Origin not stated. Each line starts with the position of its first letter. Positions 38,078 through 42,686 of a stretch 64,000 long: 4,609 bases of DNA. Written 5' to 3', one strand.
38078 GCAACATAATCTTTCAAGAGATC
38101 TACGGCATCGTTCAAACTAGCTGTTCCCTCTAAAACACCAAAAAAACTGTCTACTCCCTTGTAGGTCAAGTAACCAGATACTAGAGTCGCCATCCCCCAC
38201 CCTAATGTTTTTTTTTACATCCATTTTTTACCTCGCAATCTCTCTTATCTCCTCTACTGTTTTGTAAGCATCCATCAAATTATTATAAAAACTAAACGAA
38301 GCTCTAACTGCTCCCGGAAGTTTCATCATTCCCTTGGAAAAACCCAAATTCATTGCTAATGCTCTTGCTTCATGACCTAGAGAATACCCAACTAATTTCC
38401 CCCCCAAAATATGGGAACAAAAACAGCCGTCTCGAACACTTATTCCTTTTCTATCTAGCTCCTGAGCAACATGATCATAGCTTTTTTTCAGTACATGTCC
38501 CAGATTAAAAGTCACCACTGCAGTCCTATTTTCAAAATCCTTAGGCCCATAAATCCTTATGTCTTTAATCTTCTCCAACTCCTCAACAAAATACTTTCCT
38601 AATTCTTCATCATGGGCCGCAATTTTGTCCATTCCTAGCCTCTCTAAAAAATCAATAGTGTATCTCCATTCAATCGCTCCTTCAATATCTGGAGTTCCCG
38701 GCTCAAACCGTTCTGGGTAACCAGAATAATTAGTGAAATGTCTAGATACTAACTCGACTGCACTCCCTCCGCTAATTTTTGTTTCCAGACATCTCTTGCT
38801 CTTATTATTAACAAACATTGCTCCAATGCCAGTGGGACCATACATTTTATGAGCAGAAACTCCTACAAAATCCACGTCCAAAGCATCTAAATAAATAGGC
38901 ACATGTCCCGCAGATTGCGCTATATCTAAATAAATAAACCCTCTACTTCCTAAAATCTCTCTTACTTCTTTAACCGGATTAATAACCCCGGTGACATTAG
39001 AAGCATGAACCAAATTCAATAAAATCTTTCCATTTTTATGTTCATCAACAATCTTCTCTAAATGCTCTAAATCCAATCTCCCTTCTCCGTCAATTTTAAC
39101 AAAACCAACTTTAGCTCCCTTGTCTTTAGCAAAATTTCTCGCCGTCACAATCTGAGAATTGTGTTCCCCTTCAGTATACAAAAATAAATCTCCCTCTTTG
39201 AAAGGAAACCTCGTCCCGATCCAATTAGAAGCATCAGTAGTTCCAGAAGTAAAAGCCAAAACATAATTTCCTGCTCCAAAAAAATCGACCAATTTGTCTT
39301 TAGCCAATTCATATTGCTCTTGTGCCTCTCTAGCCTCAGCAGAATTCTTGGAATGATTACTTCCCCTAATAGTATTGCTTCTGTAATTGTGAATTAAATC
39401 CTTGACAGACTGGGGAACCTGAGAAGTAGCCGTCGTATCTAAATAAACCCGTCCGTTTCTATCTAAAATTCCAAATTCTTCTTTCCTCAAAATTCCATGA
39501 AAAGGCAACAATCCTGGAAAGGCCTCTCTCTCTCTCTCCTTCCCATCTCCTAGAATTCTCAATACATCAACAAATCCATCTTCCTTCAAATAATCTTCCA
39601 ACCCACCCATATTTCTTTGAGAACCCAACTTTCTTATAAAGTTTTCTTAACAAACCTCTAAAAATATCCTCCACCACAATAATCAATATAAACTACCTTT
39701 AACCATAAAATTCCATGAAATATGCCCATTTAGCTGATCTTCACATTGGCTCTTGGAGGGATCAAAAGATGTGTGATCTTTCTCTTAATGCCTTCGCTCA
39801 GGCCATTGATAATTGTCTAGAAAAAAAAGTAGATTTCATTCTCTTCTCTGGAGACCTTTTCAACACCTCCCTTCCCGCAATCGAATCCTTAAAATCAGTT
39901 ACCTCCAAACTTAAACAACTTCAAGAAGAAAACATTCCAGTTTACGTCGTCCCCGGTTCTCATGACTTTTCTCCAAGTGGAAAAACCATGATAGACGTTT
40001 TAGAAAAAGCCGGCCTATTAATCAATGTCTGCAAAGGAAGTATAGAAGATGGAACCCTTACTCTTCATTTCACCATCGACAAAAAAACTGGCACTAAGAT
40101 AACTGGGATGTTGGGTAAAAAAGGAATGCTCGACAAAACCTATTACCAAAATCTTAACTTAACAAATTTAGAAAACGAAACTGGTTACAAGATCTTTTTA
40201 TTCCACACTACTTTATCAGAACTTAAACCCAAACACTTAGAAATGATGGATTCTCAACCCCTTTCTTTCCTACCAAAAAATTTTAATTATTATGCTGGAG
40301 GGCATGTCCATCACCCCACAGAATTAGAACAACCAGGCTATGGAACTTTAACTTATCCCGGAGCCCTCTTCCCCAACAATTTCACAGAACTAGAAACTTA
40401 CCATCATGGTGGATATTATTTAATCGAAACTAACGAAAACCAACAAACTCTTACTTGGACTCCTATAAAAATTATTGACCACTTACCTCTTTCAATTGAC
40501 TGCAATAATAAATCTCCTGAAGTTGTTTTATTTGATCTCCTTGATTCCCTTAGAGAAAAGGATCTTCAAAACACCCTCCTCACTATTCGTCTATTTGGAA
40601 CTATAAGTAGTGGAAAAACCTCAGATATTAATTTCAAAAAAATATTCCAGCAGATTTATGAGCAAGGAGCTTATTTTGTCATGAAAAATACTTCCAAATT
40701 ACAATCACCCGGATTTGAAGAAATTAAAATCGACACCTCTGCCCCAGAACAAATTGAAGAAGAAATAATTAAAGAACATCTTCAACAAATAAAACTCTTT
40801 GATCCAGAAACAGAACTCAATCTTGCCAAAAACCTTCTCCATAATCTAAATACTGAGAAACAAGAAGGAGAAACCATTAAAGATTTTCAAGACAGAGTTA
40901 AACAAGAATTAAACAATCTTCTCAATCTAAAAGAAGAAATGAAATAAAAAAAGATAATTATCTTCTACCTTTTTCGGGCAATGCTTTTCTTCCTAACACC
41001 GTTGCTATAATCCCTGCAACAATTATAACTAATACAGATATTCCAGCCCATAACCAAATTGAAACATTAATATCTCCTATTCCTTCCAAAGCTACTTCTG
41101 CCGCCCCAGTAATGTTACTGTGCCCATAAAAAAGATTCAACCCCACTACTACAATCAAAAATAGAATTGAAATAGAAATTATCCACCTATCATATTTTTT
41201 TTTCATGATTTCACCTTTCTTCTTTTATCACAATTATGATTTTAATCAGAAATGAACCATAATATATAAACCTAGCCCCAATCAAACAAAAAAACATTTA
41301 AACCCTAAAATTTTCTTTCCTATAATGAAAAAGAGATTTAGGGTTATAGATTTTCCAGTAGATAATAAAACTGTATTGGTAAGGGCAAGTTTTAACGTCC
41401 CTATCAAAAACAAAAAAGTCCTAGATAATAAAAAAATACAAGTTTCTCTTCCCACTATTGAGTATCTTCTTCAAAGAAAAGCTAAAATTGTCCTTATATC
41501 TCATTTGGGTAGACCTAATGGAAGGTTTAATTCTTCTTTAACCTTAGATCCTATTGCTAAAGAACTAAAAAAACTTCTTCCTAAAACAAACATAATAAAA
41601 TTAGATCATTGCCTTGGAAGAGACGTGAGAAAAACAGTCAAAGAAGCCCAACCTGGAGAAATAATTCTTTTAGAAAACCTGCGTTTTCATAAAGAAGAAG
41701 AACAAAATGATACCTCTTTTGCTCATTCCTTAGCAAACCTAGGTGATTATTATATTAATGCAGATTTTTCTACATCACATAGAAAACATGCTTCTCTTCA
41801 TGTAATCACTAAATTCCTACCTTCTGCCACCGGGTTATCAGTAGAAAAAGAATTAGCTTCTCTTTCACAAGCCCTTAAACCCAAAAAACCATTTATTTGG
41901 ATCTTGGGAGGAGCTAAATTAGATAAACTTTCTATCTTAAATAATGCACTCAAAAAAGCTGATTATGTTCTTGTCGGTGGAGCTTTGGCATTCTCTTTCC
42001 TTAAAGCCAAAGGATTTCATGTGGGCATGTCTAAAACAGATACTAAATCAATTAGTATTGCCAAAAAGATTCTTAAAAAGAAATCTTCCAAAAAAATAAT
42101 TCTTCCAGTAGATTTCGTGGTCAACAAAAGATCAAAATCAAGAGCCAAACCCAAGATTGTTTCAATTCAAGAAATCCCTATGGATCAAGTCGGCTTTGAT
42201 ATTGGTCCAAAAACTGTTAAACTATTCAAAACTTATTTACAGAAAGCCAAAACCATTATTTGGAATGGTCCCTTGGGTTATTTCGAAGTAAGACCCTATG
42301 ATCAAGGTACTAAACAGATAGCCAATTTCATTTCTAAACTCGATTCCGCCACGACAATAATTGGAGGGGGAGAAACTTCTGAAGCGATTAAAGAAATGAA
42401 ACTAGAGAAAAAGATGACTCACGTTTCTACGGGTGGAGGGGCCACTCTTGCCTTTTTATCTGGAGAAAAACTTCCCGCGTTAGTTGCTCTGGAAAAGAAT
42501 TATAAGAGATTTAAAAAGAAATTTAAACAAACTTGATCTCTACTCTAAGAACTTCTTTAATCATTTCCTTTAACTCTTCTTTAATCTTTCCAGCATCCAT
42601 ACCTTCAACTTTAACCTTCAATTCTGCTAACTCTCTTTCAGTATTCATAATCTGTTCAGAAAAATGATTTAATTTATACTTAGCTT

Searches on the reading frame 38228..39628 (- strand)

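Call 74: search_protein_families(library=pfam, proteins=[window:38228-39628:-], max_evalue=0.001)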
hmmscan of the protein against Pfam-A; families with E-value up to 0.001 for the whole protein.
window:38228-39628:- (466 aa): 2 families
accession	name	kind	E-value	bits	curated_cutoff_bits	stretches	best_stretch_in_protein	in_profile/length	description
PF00266.25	Aminotran_5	-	1.7e-79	267.9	21.5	1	61-451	1-365/371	Aminotransferase class-V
PF01212.27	Beta_elim_lyase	-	0.0003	20.7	27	1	103-225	31-154/288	Beta-eliminating lyase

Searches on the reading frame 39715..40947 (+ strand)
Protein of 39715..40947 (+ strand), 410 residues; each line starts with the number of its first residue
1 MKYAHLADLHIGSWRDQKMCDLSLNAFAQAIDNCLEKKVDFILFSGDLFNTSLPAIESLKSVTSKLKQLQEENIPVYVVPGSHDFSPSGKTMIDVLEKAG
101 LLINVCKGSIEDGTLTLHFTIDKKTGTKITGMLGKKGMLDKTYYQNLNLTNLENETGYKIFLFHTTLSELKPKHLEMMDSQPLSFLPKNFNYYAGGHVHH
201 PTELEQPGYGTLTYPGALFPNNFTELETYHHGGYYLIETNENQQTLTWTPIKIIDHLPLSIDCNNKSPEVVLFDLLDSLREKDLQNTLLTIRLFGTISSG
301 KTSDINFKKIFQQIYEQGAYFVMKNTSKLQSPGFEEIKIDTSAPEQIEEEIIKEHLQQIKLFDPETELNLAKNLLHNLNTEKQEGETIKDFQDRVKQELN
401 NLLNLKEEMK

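Call 74: search_protein_families(library=pfam, proteins=[window:39715-40947:+], max_evalue=0.001)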
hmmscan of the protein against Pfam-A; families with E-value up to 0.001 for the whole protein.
window:39715-40947:+ (410 aa): 2 families
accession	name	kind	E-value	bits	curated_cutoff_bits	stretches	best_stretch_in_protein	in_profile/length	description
PF00149.33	Metallophos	-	3.1e-15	57.5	21.5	1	1-201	1-191/191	Calcineurin-like phosphoesterase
PF12850.12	Metallophos_2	-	2.7e-07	31.2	27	1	1-229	1-146/154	Calcineurin-like phosphoesterase superfamily domain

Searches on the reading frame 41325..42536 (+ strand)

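Call 74: search_protein_families(library=pfam, proteins=[window:41325-42536:+], max_evalue=0.001)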
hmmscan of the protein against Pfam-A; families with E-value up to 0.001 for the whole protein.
window:41325-42536:+ (403 aa): 1 family
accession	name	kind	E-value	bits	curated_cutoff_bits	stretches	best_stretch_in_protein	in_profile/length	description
PF00162.24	PGK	-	5e-134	447.5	27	1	9-381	3-379/379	Phosphoglycerate kinase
